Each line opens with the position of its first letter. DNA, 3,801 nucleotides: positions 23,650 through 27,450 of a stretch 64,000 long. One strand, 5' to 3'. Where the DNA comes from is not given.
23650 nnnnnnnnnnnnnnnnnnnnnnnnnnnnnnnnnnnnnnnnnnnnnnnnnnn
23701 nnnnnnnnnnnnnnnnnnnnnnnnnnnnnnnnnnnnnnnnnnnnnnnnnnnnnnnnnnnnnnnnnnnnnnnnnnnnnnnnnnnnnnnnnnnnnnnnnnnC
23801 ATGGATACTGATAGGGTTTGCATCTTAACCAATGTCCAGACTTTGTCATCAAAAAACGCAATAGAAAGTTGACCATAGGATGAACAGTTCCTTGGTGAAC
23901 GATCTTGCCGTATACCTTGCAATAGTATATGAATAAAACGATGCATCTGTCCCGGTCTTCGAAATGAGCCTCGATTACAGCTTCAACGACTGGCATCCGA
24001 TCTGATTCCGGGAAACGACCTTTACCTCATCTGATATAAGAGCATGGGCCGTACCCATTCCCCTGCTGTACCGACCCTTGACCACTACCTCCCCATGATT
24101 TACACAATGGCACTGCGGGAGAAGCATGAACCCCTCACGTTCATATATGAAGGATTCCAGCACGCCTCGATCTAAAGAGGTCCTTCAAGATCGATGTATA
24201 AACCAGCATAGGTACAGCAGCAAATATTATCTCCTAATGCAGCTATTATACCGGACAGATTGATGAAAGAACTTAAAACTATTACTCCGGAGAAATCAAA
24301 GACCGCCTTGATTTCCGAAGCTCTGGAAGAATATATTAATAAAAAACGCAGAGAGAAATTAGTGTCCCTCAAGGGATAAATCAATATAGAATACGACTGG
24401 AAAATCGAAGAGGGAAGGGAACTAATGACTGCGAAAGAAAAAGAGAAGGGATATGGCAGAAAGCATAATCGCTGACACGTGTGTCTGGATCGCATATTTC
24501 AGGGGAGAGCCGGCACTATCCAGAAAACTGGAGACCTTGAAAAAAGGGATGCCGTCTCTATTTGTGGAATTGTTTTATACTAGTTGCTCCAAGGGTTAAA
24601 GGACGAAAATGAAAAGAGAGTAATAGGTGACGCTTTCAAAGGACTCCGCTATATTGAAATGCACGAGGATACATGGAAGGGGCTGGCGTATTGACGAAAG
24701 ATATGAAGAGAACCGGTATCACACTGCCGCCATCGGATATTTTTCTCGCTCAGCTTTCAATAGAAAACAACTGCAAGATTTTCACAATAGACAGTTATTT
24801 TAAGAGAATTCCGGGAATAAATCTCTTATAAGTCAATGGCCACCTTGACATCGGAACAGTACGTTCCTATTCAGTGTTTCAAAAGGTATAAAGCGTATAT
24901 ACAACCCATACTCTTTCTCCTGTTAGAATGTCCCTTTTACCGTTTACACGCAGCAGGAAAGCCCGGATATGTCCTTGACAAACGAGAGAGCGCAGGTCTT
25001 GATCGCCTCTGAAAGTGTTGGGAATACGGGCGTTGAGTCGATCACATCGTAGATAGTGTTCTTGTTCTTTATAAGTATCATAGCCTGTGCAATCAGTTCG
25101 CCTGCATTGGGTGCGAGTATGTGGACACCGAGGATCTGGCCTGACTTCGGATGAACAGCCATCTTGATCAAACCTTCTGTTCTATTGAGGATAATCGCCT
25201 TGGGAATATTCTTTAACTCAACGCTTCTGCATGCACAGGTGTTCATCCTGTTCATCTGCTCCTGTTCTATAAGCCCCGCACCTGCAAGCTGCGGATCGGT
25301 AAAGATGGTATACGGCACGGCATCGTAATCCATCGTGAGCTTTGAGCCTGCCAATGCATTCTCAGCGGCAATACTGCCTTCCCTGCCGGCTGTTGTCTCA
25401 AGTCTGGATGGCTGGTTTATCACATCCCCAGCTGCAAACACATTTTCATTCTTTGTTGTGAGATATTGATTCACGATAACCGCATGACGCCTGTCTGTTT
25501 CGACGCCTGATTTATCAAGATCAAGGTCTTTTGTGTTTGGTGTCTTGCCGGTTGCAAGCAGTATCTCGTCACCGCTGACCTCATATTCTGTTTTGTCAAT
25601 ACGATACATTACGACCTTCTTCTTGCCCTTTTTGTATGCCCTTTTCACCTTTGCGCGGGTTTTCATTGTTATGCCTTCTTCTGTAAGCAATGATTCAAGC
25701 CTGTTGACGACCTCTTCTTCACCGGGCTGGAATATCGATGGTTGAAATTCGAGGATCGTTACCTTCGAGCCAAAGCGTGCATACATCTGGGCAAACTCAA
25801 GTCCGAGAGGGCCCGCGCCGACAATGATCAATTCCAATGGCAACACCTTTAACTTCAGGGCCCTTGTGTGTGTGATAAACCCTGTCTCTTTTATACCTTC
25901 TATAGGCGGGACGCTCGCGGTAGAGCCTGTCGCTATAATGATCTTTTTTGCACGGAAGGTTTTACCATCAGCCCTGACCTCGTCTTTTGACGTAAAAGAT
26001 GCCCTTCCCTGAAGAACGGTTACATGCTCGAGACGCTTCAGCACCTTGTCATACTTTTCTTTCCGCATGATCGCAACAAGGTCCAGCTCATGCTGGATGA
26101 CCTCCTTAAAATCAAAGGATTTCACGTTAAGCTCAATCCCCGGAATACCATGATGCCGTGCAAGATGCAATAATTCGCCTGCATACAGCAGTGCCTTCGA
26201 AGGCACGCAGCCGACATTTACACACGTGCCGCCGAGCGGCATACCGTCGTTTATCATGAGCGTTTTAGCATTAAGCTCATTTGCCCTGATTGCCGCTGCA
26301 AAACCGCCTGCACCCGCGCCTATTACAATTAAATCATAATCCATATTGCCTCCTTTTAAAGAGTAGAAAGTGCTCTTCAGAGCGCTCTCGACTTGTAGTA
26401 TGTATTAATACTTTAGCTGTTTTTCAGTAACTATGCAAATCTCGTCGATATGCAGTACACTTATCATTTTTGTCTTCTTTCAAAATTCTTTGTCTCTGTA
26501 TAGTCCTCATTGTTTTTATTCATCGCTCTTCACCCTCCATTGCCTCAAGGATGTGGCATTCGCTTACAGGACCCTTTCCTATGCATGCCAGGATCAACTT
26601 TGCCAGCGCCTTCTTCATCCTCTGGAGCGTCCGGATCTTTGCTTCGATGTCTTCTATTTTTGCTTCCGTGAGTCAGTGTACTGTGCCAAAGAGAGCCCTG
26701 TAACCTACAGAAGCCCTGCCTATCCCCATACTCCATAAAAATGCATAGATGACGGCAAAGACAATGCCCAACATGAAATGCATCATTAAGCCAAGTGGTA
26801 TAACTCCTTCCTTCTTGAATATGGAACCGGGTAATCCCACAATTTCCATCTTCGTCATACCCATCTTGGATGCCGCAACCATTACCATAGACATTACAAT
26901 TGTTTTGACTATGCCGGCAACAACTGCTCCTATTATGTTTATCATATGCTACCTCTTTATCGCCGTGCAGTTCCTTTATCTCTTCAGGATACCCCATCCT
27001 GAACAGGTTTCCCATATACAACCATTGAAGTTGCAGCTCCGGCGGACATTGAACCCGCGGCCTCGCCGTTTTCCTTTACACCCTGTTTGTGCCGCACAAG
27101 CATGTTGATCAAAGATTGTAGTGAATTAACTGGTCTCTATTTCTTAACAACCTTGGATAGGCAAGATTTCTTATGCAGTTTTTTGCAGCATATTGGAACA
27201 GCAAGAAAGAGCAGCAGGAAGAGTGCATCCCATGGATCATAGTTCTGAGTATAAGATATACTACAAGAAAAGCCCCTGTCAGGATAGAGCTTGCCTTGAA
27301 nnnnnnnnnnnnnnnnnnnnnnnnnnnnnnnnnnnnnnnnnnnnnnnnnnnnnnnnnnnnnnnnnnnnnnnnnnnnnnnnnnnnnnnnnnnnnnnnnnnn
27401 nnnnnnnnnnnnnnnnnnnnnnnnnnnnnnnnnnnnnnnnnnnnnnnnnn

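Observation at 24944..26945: Core merA retained with only the metal-binding C-terminus of MerR, fused in frame after a TGA behind a small membrane ORF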

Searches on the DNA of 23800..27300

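Call 48: search_rna_families(source=window, start=23800, end=27300, threshold=evalue, max_evalue=1)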
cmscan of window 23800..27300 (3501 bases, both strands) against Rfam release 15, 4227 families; matches with E-value up to 1: 0.
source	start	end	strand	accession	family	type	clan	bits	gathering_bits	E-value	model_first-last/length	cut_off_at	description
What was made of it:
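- Tried and rejected: Rfam families in 23800-27300: none at E <= 1 (call 48).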

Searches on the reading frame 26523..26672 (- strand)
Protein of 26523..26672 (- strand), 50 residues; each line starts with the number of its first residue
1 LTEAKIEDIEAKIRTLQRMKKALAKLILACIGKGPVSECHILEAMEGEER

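Call 4: search_protein_families(library=pfam, proteins=[window:26523-26672:-], max_evalue=10)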
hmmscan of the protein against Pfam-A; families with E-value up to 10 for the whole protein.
seq(50 aa): 1 family
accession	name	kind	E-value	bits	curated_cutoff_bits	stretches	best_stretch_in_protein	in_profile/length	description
PF09278.17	MerR-DNA-bind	-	0.0015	19.5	25.4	1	1-26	40-65/65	MerR, DNA binding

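Call 6: search_protein_families(library=ncbifam, proteins=[window:26523-26672:-], max_evalue=1)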
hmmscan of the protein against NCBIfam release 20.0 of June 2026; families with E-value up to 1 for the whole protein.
seq(50 aa): 7 families
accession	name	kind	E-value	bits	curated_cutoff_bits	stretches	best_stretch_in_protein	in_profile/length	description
TIGR02043.1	ZntR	equivalog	6.1e-08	32.9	167.95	1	2-46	86-131/131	Zn(2+)-responsive transcriptional regulator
NF007069.0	PRK09514.1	equivalog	9.4e-08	32.1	143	1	2-48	86-133/141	Zn(2+)-responsive transcriptional regulator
TIGR02044.1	CueR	equivalog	1.4e-06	28.4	147.4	1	2-45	84-126/127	Cu(I)-responsive transcriptional regulator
TIGR02051.1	MerR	equivalog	8.8e-05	22.7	150.85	1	2-44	81-123/124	mercury resistance transcriptional regulator MerR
NF010315.0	PRK13752.1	subfamily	0.00035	20.6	261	1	1-48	88-135/144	mercury resistance transcriptional regulator MerR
TIGR02047.1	CadR-PbrR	equivalog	0.00049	20.1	151.45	1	3-44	85-126/127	Cd(II)/Pb(II)-responsive transcriptional regulator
NF007590.0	PRK10227.1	equivalog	0.0017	18.4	244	1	4-47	86-128/135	Cu(I)-responsive transcriptional regulator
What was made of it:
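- On MerR, metal-sensing MerR-family regulator: 22.7 bits against 150.85 for MerR, and 32.9 against 167.95 for ZntR (call 6).
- Checked: MerR TIGR02051, E 8.8e-5, positions 81-123 of 124 (call 6).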

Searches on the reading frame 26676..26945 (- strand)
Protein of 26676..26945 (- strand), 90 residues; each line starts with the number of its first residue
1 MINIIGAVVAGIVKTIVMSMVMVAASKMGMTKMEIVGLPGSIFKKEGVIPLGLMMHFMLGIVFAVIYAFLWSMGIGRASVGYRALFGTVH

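Call 4: search_protein_families(library=pfam, proteins=[window:26676-26945:-], max_evalue=10)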
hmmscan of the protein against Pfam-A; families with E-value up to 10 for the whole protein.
window:26676-26945:- (90 aa): 6 families
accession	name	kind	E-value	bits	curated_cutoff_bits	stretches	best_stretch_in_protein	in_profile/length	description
PF20587.3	DUF6789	-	0.00041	20.9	27.1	1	3-68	3-72/144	Family of unknown function (DUF6789)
PF14715.11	FixP_N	-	0.0035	17.4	24.9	1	49-71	19-41/48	N-terminal domain of cytochrome oxidase-cbb3, FixP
PF07274.17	DUF1440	-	0.031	14.8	34.7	1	42-88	46-91/135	Protein of unknown function (DUF1440)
PF07850.20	Renin_r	-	0.18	12.3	27.8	1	53-83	38-70/79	Renin receptor-like transmembrane spanning segment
PF03208.24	PRA1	-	0.44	10.6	30.1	1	8-83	54-129/143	PRA1 family protein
PF20197.3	DUF6560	-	0.58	10.8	27.8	1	42-89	71-118/174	Family of unknown function (DUF6560)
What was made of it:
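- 26676..26945 (-): DUF6789/DUF1440' remnant: the first 90 of ~151 codons of a 'MGMPKMD'-type membrane-protein gene, with substitutions typical of a pseudogene. Pfam DUF6789 positions 3-72 of 144 (call 4).
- On DUF6789 / DUF1440 membrane protein: Only model positions 3-72 of 144, at 20.9 bits against a cutoff of 27.1 (call 4).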

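Call 6: search_protein_families(library=ncbifam, proteins=[window:26676-26945:-], max_evalue=1)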
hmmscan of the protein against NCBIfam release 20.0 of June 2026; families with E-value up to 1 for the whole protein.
window:26676-26945:- (90 aa): 2 families
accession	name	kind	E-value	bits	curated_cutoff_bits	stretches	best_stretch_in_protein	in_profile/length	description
NF038216.1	ABZJ_00895_fam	subfamily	0.037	13.9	33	1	5-76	68-130/134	ABZJ_00895 family protein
NF033792.0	ActS_PrrB_HisK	equivalog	0.04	12.8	350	1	13-70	117-174/423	ActS/PrrB/RegB family redox-sensitive histidine kinase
